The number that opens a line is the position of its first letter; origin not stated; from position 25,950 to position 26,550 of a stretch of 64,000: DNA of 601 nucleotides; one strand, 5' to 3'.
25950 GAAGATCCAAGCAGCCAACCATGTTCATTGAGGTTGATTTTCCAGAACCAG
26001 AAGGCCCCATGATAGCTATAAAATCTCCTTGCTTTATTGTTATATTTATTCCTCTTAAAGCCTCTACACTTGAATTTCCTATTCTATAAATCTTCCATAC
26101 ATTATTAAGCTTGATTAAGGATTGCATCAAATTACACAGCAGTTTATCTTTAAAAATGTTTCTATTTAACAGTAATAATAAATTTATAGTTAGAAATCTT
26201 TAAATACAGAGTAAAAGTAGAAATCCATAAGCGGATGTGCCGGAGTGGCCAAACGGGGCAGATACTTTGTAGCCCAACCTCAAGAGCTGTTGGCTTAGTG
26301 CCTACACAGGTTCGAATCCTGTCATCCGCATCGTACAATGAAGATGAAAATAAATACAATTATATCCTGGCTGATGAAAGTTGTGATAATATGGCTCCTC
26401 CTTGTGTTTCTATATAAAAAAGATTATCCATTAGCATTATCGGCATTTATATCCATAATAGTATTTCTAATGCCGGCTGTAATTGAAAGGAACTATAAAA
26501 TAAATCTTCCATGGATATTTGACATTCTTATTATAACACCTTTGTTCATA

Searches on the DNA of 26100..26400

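Call 63: search_rna_families(source=window, start=26100, end=26400, threshold=evalue, max_evalue=1, show_alignments=1)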
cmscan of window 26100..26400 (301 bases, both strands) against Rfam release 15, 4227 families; matches with E-value up to 1: 1.
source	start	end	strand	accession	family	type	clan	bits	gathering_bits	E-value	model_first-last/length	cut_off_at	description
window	26239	26330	+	RF00005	tRNA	Gene; tRNA;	CL00001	19.9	29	0.09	1-71/71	no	tRNA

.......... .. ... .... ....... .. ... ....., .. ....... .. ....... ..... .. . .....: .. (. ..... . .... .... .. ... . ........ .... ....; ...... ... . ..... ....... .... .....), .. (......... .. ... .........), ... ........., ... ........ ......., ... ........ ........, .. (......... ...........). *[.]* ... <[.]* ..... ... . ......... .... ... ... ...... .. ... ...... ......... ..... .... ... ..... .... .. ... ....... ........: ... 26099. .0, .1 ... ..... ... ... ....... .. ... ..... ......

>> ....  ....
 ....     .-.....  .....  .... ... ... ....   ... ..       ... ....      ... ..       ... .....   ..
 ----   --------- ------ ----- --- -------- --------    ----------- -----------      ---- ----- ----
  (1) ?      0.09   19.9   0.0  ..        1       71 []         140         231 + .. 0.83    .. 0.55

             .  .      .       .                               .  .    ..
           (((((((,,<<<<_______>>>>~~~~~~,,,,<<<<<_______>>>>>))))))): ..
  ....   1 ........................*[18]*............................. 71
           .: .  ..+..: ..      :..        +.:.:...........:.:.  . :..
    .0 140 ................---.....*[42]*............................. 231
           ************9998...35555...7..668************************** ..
